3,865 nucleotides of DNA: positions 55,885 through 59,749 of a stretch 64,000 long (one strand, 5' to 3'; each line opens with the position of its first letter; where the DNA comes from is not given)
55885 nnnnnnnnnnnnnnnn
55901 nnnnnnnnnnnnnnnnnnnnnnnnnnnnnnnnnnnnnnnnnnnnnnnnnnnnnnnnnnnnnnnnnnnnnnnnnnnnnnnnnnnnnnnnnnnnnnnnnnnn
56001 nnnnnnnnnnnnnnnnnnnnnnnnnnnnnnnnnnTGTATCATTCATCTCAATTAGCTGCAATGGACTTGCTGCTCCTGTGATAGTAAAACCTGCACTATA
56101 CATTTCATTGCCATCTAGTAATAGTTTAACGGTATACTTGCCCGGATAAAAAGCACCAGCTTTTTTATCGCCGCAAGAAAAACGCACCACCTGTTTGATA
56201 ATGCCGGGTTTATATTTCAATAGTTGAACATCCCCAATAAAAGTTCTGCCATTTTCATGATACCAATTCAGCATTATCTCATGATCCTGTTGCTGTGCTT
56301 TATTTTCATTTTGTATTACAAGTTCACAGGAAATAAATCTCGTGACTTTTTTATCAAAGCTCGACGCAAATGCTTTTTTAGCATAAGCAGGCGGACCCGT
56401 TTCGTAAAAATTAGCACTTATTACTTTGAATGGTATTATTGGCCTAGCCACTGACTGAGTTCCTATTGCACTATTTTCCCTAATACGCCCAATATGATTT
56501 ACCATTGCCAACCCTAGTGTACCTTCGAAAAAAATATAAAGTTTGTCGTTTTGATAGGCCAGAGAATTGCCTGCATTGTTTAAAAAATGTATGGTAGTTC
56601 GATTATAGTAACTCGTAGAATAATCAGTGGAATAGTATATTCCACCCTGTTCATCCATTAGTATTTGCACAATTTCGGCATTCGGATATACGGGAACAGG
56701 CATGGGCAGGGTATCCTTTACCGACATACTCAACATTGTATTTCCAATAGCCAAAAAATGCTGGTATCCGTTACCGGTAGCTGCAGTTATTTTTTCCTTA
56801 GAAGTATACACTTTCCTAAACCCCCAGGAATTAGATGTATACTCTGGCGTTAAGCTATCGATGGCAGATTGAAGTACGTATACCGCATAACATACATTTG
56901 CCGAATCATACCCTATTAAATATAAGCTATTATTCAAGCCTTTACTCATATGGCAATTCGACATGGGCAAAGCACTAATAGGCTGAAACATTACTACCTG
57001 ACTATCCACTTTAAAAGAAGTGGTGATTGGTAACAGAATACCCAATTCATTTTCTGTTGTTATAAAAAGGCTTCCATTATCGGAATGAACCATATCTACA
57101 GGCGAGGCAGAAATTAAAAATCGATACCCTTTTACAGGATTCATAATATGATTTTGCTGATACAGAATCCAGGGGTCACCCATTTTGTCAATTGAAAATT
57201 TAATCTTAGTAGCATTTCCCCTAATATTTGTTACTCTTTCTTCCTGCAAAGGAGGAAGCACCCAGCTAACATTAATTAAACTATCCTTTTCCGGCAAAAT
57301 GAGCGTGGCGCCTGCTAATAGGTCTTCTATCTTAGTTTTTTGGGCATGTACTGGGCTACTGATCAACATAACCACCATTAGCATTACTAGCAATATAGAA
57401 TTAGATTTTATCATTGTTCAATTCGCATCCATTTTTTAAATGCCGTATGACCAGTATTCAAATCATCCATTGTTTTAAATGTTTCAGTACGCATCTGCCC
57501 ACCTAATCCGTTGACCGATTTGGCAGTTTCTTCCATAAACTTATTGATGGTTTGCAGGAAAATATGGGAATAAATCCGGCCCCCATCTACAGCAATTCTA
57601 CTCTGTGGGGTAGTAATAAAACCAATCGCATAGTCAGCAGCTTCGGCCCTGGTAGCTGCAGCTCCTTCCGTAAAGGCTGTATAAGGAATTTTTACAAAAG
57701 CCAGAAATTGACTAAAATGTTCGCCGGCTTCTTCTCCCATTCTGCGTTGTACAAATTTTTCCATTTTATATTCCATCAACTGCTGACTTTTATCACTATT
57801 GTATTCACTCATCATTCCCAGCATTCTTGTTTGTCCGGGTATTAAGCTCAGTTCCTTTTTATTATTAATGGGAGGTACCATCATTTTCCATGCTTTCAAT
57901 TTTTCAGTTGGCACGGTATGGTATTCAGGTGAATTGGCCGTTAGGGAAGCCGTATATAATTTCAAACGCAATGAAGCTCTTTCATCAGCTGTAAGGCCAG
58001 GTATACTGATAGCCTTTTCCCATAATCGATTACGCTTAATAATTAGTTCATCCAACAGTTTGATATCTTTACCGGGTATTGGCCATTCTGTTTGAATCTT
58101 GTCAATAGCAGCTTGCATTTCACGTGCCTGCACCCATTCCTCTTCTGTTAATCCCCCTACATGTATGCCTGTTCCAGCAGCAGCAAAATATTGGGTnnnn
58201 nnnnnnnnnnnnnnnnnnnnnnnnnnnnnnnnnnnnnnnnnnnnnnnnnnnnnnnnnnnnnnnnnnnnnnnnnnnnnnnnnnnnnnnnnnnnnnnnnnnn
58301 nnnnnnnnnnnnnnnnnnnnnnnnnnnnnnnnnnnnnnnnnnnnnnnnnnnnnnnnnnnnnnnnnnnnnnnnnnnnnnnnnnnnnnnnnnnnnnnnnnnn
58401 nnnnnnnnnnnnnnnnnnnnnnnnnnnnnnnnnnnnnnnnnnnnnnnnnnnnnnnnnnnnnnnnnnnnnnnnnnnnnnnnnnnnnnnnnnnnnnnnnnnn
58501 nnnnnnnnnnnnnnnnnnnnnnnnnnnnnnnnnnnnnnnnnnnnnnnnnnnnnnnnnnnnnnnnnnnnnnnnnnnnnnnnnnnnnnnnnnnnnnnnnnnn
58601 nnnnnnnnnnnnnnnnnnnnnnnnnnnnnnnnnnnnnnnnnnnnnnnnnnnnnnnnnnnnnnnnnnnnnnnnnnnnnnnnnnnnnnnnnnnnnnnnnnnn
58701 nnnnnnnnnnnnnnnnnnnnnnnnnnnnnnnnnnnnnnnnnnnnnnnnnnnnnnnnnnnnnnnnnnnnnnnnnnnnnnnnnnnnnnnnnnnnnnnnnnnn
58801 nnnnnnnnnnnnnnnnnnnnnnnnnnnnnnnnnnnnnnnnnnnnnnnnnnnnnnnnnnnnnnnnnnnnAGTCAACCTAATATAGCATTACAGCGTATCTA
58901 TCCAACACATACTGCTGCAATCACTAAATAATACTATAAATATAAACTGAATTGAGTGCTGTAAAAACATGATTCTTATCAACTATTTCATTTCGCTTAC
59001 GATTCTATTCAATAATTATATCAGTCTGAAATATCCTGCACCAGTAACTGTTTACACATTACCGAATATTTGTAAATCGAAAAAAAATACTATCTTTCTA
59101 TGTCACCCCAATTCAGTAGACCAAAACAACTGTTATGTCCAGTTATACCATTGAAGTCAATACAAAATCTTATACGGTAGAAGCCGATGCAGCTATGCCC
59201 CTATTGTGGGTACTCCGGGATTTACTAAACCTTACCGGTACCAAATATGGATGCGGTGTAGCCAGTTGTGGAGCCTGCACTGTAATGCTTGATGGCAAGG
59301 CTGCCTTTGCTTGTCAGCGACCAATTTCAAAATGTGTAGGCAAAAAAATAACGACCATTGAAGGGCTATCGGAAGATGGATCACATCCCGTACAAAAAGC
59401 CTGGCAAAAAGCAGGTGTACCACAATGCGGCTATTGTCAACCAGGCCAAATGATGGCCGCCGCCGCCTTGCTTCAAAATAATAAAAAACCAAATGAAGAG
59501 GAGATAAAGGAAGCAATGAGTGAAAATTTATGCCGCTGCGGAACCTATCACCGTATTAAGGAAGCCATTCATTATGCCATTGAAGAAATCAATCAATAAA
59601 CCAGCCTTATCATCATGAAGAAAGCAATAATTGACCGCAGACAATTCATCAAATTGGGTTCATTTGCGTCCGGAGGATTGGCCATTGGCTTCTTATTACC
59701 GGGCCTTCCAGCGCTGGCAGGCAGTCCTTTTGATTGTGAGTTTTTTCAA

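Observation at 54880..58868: Translationally coupled pair of exported repeat proteins of unknown function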

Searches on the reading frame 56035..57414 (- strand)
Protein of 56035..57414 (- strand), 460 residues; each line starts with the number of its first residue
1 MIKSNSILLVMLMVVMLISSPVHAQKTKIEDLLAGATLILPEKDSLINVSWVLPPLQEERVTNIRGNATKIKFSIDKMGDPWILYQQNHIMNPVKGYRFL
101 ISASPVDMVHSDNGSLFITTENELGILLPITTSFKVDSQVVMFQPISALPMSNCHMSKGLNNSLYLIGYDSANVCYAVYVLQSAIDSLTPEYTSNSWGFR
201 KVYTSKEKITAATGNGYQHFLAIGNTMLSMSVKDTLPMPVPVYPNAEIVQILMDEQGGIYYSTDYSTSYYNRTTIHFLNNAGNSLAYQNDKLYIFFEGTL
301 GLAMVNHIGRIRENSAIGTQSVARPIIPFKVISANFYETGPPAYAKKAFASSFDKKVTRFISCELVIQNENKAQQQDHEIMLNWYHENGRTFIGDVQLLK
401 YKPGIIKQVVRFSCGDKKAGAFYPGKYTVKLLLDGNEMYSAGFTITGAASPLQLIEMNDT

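Call 77: search_solved_structures(query=A5, max_evalue=10)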
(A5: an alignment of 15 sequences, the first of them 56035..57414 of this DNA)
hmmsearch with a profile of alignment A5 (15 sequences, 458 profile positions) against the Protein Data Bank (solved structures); distinct sequences matched with E-value up to 10: 1.
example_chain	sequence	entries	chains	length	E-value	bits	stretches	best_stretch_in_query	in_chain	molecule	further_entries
1ze3_D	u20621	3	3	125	1.2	11.1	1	413-444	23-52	Outer membrane usher protein fimD | Outer membrane usher protein FimD, N-terminal domain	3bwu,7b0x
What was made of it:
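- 56440..57297 (-): N-terminal beta-rich, propeller-like domain (residues about 40-325). This is the part of gene 2 conserved in every homologue. No PDB sequence relative (call 77)
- Tried and rejected: Profile searches of PDB with a 15-sequence alignment found nothing (call 77).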

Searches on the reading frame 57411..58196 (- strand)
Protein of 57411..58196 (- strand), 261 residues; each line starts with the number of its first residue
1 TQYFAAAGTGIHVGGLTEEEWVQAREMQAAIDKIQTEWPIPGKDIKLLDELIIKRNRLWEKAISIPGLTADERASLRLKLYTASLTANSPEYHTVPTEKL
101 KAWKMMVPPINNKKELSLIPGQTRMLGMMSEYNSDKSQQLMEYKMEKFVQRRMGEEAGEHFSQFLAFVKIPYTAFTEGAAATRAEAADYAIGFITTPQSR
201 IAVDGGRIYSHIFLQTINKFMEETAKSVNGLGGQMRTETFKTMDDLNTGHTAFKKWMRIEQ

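Call 78: search_dna_similar(query=window:57411-58196:-, collection=plasmids, mode=protein, max_evalue=0.001)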
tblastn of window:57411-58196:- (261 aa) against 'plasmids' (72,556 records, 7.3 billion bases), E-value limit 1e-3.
No match.

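Call 79: search_dna_similar(query=window:57411-58196:-, collection=phages, mode=protein, max_evalue=0.001)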
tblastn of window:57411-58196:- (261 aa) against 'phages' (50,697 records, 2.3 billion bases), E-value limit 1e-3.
No match.

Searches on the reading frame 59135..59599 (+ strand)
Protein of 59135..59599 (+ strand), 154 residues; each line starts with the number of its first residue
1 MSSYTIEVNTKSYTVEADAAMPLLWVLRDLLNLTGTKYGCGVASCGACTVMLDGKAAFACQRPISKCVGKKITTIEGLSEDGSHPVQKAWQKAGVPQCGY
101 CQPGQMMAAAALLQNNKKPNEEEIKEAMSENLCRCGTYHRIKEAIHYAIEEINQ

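Call 29: search_protein_families(library=ncbifam, proteins=[window:59135-59599:+], max_evalue=0.00001)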
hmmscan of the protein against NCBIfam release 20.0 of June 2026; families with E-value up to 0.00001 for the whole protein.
window:59135-59599:+ (154 aa): 12 families
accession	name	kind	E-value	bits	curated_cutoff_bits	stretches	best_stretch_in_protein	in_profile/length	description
TIGR03198.1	pucE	equivalog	8.4e-43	145.4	254.3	1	3-146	3-146/151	xanthine dehydrogenase subunit E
NF041020.1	glyceraldDH_gamma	equivalog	1.3e-42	145.2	290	1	5-152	14-162/164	glyceraldehyde dehydrogenase subunit gamma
TIGR03311.1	Se_dep_XDH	equivalog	4e-41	141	830.45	1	6-150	3-145/848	selenium-dependent xanthine dehydrogenase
TIGR03193.1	4hydroxCoAred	equivalog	6.7e-39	133.2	257.8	1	7-147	5-146/148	4-hydroxybenzoyl-CoA reductase subunit gamma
NF045668.1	pterin_aldehy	equivalog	7.7e-39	133.5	1100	1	5-148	4-151/905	molybdopterin-dependent aldehyde oxidoreductase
NF043084.2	XdhC_XDHase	equivalog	8.2e-39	132.5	217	1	5-148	4-149/151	xanthine dehydrogenase subunit XdhC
NF008514.0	PRK11433.1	equivalog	6.8e-36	123.8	322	1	2-150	51-215/218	aldehyde dehydrogenase iron-sulfur subunit PaoA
TIGR02963.1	xanthine_xdhA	equivalog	4.2e-34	118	467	1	15-150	13-159/468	xanthine dehydrogenase small subunit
NF007387.0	PRK09908.1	equivalog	3.6e-32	111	212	1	6-146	11-153/159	xanthine dehydrogenase iron sulfur-binding subunit XdhC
TIGR02969.1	mam_aldehyde_ox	subfamily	2.7e-27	94.7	1912.3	1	15-146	15-158/1330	aldehyde oxidase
TIGR03313.1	Se_sel_red_Mo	hypoth_equivalog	1.8e-08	32.5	1101.9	1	41-152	36-148/951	molybdopterin-dependent oxidoreductase Mo/Fe-S-binding subunit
NF004898.0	PRK06259.1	equivalog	3.5e-07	29.2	385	0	9-66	17-78/488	fumarate reductase (CoM/CoB) subunit TfrB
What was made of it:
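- Checked: Divergently upstream lie a [2Fe-2S] subunit and a molybdenum subunit of a xanthine-dehydrogenase/aldehyde-oxidase-family enzyme (59135-61822) (call 29).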
